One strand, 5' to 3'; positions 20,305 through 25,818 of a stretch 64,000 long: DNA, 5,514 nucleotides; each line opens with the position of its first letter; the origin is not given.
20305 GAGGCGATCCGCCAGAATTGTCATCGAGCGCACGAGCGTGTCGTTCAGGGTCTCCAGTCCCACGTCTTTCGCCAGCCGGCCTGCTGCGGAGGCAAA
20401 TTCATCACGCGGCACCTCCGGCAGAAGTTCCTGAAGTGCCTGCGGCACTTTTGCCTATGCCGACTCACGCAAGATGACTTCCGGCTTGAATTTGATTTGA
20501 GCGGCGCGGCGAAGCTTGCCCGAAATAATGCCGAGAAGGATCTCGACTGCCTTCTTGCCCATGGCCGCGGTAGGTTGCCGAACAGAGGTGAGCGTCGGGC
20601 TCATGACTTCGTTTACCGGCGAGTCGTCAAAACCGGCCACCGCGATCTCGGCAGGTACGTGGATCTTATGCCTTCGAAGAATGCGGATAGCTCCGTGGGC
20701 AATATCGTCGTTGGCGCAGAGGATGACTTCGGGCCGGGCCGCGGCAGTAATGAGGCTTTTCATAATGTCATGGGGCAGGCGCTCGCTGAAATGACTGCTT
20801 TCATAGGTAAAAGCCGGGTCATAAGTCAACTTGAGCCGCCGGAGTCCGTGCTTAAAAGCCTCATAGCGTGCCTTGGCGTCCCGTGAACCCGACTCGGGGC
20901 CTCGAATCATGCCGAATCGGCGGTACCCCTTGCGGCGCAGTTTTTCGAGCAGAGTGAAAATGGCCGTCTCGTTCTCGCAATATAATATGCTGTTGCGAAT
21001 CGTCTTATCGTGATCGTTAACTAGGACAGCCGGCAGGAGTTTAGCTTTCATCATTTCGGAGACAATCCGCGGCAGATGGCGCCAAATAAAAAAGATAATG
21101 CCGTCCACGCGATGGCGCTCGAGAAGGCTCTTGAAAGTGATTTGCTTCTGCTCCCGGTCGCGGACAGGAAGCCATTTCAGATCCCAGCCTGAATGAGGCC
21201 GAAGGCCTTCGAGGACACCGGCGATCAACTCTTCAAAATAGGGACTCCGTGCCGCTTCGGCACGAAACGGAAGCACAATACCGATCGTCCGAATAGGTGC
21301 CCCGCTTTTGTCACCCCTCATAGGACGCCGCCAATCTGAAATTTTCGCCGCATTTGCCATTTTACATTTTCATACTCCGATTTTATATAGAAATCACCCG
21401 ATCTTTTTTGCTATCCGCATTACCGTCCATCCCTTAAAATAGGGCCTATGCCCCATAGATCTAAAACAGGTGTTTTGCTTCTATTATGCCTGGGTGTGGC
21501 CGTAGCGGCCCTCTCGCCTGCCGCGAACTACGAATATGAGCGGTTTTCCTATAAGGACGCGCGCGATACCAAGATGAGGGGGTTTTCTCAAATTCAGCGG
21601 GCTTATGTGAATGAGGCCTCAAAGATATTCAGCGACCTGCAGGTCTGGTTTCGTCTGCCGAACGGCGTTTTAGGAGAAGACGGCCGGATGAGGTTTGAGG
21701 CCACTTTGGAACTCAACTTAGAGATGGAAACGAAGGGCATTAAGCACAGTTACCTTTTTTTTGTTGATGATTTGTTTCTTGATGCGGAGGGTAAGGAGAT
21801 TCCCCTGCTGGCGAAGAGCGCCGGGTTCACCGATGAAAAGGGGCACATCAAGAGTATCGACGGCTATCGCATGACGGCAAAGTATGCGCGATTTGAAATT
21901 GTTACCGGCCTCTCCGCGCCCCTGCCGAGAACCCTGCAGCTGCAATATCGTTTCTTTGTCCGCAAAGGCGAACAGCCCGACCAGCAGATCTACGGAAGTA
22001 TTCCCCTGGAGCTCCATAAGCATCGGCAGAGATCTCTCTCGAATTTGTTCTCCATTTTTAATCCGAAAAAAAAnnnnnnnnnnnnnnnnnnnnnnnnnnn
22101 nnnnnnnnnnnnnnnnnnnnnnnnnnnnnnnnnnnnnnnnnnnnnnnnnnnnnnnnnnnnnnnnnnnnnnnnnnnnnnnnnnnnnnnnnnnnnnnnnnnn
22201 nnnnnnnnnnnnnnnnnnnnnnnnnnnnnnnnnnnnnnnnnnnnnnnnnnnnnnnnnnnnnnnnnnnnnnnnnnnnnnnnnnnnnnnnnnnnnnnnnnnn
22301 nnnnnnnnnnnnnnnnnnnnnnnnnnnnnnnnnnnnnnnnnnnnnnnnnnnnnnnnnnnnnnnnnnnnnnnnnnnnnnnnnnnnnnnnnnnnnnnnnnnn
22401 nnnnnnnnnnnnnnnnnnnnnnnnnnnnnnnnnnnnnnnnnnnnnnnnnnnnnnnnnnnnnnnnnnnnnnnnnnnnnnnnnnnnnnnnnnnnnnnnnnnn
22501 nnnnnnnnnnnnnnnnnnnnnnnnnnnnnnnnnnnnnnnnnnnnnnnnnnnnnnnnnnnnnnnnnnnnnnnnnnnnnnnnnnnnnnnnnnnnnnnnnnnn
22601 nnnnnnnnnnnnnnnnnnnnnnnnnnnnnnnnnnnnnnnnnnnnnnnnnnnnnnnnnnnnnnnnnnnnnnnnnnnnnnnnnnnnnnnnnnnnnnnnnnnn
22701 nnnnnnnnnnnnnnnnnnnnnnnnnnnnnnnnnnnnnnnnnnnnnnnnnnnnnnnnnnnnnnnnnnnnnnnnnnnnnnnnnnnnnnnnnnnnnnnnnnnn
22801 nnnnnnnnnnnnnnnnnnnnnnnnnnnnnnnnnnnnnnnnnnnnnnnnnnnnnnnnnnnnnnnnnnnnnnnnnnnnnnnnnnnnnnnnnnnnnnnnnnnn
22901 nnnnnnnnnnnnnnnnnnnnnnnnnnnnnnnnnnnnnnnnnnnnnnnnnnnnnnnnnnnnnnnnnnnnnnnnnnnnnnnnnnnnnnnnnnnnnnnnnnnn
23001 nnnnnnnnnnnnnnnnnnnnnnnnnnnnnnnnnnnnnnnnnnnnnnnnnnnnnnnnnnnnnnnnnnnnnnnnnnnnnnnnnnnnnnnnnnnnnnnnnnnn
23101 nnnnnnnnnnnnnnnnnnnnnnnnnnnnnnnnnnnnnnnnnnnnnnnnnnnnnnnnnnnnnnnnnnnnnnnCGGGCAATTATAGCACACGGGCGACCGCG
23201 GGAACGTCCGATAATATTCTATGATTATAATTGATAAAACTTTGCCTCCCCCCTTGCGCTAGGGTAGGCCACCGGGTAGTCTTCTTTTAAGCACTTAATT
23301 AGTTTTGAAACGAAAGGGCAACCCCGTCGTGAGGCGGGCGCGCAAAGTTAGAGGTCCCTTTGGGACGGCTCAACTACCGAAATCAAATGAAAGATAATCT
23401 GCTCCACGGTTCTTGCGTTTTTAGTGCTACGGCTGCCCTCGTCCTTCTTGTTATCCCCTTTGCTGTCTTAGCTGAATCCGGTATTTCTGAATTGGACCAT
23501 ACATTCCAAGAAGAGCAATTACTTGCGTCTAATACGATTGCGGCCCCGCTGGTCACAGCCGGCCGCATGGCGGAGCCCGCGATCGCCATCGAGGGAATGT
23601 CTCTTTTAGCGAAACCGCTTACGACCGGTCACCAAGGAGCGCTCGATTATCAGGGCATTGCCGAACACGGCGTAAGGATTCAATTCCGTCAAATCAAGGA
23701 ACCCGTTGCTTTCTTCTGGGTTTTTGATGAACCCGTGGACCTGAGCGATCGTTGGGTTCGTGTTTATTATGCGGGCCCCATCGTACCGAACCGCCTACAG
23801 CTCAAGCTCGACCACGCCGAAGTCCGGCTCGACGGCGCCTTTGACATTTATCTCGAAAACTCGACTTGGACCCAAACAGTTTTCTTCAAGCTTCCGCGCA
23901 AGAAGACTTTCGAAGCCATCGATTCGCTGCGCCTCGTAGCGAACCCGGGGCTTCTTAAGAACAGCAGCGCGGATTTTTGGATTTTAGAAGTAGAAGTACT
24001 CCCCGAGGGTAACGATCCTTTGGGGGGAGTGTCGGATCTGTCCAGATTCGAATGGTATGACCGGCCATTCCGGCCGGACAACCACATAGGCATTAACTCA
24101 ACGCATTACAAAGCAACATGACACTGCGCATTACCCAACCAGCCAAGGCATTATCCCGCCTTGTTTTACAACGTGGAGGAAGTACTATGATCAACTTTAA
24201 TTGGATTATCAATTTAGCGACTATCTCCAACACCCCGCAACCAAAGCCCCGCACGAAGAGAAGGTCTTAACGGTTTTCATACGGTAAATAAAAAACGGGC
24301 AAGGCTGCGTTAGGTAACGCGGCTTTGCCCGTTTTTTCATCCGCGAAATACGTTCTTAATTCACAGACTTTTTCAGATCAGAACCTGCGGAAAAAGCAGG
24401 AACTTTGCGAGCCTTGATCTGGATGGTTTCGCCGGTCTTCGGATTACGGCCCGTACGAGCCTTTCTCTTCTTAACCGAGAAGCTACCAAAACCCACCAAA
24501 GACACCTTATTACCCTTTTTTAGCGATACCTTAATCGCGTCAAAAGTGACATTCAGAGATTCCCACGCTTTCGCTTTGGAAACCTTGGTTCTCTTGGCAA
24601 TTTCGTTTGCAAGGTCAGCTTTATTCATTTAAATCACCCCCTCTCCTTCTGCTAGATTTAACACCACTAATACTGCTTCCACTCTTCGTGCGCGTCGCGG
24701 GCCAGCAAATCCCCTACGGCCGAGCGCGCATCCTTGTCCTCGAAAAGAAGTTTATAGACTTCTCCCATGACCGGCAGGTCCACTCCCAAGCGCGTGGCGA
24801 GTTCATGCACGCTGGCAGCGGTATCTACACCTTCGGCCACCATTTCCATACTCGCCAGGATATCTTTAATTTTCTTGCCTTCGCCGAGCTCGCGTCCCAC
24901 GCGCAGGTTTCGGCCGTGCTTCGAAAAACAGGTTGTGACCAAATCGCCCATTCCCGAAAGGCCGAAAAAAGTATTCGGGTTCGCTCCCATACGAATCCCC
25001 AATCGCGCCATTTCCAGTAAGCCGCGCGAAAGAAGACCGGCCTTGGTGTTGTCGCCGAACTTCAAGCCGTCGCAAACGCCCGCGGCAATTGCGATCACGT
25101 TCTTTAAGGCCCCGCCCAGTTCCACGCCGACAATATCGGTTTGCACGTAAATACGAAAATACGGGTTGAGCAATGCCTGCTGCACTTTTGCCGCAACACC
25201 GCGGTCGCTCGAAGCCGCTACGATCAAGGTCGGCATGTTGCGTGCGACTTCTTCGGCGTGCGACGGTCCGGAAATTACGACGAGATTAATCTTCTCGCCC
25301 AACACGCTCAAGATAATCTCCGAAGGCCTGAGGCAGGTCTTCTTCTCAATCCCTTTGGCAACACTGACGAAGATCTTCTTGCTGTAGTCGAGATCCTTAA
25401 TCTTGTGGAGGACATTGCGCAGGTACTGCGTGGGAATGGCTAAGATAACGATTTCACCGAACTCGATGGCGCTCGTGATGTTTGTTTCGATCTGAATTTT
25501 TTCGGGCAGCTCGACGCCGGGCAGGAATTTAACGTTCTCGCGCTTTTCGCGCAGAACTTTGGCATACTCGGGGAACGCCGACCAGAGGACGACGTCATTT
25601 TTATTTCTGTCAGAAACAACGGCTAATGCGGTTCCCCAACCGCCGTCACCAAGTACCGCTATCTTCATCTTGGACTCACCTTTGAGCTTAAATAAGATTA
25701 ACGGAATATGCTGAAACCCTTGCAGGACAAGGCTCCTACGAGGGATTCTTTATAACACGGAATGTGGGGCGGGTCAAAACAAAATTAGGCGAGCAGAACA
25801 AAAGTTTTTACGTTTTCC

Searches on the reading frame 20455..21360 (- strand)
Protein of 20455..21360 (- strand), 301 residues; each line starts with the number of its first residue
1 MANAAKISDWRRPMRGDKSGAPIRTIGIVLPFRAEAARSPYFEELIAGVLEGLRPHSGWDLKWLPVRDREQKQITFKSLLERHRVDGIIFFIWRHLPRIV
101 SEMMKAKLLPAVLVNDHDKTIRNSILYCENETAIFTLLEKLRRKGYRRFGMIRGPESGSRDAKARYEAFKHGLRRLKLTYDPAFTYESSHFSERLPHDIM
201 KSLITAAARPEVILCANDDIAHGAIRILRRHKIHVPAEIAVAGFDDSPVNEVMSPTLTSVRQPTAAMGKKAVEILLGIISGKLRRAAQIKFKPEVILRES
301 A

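Call 78: search_protein_families(library=pfam, proteins=[window:20455-21360:-], max_evalue=0.001)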
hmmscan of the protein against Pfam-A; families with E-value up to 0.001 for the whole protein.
window:20455-21360:- (301 aa): 3 families
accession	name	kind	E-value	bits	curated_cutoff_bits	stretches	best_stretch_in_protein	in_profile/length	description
PF13377.12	Peripla_BP_3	-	4.9e-32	111.7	26.5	1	139-300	2-166/167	Periplasmic binding protein-like domain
PF00532.27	Peripla_BP_1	-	5.8e-13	49.4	22.2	1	25-280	3-264/281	Periplasmic binding proteins and sugar binding domain of LacI family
PF13407.12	Peripla_BP_4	-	2.2e-07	31.1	35.1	1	148-282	123-257/258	Periplasmic binding protein domain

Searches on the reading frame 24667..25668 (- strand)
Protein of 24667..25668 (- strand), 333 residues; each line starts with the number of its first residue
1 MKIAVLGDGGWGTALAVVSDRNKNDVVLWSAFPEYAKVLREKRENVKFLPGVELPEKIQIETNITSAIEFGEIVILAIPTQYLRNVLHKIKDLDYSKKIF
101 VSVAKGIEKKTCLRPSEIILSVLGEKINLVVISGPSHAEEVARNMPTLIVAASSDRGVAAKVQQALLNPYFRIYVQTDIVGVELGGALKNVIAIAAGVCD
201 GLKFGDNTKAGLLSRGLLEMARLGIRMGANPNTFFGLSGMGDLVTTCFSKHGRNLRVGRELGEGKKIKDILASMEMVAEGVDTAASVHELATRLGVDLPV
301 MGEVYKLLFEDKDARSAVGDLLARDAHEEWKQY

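Call 78: search_protein_families(library=pfam, proteins=[window:24667-25668:-], max_evalue=0.001)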
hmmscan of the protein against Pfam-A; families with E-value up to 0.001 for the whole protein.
window:24667-25668:- (333 aa): 4 families
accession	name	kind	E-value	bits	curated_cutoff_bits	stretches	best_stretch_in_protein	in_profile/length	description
PF07479.19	NAD_Gly3P_dh_C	-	8.9e-56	188.5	25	1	178-318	1-141/142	NAD-dependent glycerol-3-phosphate dehydrogenase C-terminus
PF01210.29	NAD_Gly3P_dh_N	-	2e-47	161.5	23.1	1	2-157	1-156/158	NAD-dependent glycerol-3-phosphate dehydrogenase N-terminus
PF20618.3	GPD_NAD_C_bact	-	1.3e-16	61.3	27.6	1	238-304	1-66/66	Bacterial GPD, NAD-dependent C-terminal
PF03807.23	F420_oxidored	-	4.9e-07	30.7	21.6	1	2-105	1-93/94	NADP oxidoreductase coenzyme F420-dependent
